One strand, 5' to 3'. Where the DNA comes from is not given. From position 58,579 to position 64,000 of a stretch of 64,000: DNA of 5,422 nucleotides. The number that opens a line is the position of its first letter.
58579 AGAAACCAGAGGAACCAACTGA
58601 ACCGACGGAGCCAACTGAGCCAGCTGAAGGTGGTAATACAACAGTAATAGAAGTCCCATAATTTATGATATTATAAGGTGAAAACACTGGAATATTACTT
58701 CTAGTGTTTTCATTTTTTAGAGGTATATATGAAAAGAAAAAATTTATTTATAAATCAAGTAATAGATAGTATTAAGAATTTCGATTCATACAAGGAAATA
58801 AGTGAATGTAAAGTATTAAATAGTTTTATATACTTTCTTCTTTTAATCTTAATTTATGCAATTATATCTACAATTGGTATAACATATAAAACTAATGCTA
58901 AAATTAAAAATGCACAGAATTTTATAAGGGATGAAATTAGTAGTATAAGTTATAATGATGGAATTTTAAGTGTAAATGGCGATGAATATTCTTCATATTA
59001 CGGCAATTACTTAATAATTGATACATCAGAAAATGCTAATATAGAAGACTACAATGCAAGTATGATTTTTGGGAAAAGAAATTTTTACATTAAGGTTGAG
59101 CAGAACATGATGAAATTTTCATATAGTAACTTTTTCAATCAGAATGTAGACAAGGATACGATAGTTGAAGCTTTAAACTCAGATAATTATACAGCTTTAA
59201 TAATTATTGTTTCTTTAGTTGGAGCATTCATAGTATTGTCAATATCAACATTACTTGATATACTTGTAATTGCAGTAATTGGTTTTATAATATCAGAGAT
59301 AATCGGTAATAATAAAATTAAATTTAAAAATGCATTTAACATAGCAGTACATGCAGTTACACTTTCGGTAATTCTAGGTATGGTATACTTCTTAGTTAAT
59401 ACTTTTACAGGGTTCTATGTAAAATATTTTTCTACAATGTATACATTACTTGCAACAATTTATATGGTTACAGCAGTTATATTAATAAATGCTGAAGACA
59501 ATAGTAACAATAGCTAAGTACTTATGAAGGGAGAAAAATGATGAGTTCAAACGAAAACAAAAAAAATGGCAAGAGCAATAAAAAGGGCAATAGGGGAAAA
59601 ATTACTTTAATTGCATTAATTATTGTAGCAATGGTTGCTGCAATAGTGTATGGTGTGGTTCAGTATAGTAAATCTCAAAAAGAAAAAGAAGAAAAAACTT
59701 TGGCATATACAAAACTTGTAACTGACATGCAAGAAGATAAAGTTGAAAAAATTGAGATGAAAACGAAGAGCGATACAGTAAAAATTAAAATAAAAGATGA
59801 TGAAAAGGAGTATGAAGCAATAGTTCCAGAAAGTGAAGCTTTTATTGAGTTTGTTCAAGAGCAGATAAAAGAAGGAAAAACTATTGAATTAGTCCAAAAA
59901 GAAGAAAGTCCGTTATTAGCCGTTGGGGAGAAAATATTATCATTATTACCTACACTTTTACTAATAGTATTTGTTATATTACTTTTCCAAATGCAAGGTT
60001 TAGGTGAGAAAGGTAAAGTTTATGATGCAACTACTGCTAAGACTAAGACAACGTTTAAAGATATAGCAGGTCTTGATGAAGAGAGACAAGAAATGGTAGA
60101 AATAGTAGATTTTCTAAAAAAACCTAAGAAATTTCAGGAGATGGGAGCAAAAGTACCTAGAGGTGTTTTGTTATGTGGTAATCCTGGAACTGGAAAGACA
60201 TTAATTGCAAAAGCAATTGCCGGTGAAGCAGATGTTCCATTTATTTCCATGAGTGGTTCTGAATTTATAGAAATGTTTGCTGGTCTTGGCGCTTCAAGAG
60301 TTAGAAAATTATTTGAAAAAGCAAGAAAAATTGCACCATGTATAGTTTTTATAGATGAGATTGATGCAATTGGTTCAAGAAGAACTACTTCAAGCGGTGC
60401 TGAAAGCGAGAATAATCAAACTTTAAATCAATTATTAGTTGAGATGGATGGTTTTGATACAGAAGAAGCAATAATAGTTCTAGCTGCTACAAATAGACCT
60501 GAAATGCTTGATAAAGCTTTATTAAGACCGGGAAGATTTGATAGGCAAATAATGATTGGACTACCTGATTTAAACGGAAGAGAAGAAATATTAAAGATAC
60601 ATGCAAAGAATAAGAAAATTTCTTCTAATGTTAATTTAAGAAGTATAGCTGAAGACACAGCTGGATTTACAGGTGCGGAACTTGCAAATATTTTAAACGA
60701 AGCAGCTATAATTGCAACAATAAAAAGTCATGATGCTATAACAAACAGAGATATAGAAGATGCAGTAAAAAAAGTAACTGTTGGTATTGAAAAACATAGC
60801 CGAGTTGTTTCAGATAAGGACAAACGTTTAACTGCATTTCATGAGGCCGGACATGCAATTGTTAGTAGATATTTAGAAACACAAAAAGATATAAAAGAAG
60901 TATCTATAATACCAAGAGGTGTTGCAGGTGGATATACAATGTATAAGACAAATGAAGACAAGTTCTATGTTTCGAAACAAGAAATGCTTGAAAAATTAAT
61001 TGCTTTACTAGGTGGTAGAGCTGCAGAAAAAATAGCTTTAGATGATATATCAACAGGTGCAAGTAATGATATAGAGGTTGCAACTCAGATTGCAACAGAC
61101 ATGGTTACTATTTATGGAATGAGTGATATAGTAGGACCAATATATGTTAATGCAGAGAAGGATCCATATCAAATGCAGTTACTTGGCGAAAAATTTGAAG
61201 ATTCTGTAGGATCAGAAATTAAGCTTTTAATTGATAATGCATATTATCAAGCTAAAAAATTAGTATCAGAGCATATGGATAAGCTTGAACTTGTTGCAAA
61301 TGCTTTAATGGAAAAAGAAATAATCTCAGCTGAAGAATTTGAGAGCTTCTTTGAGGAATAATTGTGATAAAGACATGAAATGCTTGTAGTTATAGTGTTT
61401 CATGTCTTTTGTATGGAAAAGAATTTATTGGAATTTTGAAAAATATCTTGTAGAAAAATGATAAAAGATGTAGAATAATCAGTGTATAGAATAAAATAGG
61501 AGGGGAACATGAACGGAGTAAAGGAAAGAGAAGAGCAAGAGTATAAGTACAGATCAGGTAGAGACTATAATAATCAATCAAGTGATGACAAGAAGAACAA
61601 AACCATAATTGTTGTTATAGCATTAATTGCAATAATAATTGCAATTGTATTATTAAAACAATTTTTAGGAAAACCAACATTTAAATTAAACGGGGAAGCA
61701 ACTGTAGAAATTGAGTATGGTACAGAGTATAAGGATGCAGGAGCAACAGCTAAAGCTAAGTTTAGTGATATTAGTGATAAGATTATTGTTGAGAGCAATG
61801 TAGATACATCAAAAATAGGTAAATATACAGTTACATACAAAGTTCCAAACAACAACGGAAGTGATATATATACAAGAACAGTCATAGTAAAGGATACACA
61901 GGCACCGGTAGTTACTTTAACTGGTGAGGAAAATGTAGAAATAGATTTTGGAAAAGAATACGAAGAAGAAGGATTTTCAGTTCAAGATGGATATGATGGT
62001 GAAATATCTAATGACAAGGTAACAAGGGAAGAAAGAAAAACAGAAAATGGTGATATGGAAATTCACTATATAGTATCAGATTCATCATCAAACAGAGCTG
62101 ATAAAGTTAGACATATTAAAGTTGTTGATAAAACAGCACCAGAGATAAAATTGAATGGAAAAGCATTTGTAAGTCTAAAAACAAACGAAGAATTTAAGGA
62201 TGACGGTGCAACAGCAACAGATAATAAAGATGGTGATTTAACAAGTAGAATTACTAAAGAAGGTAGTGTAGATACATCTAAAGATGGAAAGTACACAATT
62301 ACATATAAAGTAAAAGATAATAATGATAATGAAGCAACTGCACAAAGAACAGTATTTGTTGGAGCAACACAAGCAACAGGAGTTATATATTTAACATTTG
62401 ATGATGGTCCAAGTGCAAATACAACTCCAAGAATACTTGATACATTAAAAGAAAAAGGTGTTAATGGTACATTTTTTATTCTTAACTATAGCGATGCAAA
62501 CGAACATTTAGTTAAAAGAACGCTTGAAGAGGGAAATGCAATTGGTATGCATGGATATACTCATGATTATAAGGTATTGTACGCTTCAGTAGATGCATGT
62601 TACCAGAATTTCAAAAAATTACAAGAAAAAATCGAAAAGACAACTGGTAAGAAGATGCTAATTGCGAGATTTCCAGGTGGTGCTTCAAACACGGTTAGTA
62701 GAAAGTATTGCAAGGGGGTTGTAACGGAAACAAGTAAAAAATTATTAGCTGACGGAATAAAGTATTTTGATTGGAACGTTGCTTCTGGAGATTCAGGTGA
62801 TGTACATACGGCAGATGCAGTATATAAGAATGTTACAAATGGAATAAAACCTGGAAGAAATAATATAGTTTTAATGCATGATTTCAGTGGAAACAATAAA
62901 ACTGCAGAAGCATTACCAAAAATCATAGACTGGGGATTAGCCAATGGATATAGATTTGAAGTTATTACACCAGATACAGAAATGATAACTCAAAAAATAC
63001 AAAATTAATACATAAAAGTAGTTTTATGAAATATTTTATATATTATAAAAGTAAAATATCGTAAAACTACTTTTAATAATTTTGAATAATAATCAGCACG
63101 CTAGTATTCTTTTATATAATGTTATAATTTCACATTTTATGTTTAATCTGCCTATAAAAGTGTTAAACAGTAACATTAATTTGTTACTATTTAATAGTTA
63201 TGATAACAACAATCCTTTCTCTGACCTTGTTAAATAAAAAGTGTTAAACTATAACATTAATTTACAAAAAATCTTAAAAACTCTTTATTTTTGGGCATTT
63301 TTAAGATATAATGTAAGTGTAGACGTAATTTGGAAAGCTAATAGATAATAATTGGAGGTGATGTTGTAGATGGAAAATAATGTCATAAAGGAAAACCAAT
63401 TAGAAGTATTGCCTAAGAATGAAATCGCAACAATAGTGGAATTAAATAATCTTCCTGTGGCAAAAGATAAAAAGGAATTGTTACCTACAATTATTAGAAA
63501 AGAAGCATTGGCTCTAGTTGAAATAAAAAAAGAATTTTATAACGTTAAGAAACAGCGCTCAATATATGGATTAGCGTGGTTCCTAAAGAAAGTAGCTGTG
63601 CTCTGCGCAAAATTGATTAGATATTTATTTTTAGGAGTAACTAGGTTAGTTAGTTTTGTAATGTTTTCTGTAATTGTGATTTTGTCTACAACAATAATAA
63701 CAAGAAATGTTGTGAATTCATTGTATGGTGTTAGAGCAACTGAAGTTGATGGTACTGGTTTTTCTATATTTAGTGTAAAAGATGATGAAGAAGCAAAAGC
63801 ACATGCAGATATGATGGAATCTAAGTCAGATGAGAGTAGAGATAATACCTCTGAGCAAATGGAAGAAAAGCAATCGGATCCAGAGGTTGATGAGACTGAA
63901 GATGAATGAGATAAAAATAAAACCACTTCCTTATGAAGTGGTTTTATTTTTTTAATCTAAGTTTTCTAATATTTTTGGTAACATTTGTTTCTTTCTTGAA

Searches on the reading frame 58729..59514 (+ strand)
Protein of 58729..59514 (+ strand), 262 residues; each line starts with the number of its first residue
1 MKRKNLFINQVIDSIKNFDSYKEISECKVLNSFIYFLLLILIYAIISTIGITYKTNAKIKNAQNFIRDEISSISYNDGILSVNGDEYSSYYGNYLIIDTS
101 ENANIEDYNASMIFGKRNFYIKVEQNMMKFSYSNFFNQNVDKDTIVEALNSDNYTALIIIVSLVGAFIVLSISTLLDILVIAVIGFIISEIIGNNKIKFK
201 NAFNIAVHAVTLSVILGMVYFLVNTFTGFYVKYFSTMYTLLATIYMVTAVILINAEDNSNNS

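Call 46: search_protein_families(library=pfam, proteins=[window:58729-59514:+], max_evalue=0.01)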
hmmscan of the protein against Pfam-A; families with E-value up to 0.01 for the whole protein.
window:58729-59514:+ (262 aa): 1 family
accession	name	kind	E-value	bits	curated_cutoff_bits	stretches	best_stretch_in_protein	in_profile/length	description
PF06691.16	DUF1189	-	2.1e-31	109.8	28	1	10-249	3-243/244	Protein of unknown function (DUF1189)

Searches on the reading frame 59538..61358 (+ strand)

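Call 46: search_protein_families(library=pfam, proteins=[window:59538-61358:+], max_evalue=0.01)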
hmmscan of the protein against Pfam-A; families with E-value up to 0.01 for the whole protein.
window:59538-61358:+ (607 aa): 14 families
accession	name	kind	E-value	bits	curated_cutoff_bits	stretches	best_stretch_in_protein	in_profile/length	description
PF01434.24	Peptidase_M41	-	7e-56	189.5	29.9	1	422-603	1-190/191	Peptidase family M41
PF00004.35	AAA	-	1.9e-45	155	21.2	1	210-341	1-130/131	ATPase family associated with various cellular activities (AAA)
PF17862.7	AAA_lid_3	-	1.9e-13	50.1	27.2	1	364-407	1-44/45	AAA+ lid domain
PF06480.20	FtsH_ext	-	1.1e-07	32.4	25.5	1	27-115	5-95/103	FtsH Extracellular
PF06068.19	TIP49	-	5.5e-06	26.2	23.8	1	174-244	24-89/347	TIP49 P-loop domain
PF23902.1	AAA_lid_PRS2_C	-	1.6e-05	25.4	34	1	347-413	3-70/73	PRS2 AAA+ lid C-terminal domain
PF20720.3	nSTAND3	-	0.00025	21.2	27.2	1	210-337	20-128/155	Novel STAND NTPase 3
PF07728.20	AAA_5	-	0.00081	19.9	22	1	209-281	1-81/139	AAA domain (dynein-related subfamily)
PF05496.18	RuvB_N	-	0.001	19.3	27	1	209-276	35-94/159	Holliday junction DNA helicase RuvB P-loop domain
PF13191.12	AAA_16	-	0.0012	19.8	32.6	1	203-277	20-103/167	AAA ATPase domain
PF13401.12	AAA_22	-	0.0014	19.4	27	0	210-236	8-37/130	AAA domain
PF13207.12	AAA_17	-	0.0019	18.9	27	1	214-265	2-52/136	AAA domain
PF07724.20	AAA_2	-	0.003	18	27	0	212-280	8-89/166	AAA domain (Cdc48 subfamily)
PF20436.4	LonB_AAA-LID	-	0.0073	16.8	22.4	1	380-411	29-60/65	Archaeal LonB, AAA+ ATPase LID domain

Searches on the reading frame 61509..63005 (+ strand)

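Call 46: search_protein_families(library=pfam, proteins=[window:61509-63005:+], max_evalue=0.01)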
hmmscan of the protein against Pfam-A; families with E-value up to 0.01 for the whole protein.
window:61509-63005:+ (499 aa): 6 families
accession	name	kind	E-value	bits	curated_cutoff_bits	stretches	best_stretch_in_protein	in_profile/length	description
PF16403.11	Bact_surface_Ig-like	-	3.4e-50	168.4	27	3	213-284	1-71/71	Bacterial surface protein, Ig-like domain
PF01522.26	Polysacc_deac_1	-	6.5e-24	84.7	23.1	1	289-400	5-115/124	Polysaccharide deacetylase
PF02494.22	HYR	-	1.2e-05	26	21.7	1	224-283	22-80/81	HYR domain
PF07523.18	Big_3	-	3.5e-05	24.4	21.2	0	240-277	26-63/68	Bacterial Ig-like domain (group 3)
PF18981.6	InlK_D3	-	0.00076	20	25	0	95-127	41-73/75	Internalin K domain (D3/D4)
PF10096.14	DUF2334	-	0.0011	19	26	1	334-357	58-81/203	Uncharacterized protein conserved in bacteria (DUF2334)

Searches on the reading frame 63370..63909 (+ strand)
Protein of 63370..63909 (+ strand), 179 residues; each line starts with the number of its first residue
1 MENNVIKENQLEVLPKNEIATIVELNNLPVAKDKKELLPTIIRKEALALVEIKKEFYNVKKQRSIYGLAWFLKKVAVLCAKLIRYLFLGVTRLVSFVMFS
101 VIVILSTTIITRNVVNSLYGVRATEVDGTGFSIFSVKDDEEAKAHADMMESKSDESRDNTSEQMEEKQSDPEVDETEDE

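Call 46: search_protein_families(library=pfam, proteins=[window:63370-63906:+], max_evalue=0.01)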
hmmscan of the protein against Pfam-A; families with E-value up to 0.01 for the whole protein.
window:63370-63906:+ (179 aa): 0 families

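Call 53: find_encoding_contigs(protein=window:63370-63909:+, flank=10000, max_places=4)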
Protein window:63370-63909:+ (179 aa): 8 contigs read that carry it; 3 places shown.
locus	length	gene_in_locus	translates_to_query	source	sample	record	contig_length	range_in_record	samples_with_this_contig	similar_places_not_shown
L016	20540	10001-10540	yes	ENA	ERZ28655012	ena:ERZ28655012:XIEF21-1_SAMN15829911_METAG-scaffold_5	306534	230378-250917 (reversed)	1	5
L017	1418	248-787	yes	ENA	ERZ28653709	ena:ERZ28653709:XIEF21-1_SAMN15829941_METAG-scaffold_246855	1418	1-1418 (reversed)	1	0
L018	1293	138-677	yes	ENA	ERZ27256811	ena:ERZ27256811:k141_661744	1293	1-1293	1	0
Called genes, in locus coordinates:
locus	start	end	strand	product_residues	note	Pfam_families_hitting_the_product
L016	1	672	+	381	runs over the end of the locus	PF00149:Metallophos, PF12850:Metallophos_2 (faint)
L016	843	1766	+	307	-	PF14397:ATPgrasp_ST (faint), PF08443:RimK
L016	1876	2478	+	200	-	PF01330:RuvA_N, PF00633:HHH (faint), PF14520:HHH_5, PF21176:RecR_HhH (weak), PF07499:RuvA_C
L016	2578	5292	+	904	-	PF00912:Transgly, PF00905:Transpeptidase, PF03793:PASTA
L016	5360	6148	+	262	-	PF06691:DUF1189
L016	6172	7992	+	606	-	PF06480:FtsH_ext (weak), PF06068:TIP49 (weak), PF00004:AAA, PF23902:AAA_lid_PRS2_C (faint), PF17862:AAA_lid_3, PF01434:Peptidase_M41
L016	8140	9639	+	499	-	PF02494:HYR (faint), PF16403:Bact_surface_Ig-like, PF01522:Polysacc_deac_1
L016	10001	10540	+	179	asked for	-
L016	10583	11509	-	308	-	PF01368:DHH, PF02833:DHHA2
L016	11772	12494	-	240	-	PF05504:Spore_GerAC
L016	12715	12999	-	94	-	PF25198:Spore_GerAC_N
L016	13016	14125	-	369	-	PF03845:Spore_permease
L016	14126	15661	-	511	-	PF03323:GerA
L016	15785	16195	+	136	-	-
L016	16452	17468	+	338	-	PF00044:Gp_dh_N, PF02800:Gp_dh_C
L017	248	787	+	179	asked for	-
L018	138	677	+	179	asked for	-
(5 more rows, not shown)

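Call 81: search_protein_families(library=ncbifam, proteins=[window:63370-63906:+], max_evalue=0.01)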
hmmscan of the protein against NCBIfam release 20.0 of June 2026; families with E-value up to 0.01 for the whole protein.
window:63370-63906:+ (179 aa): 0 families
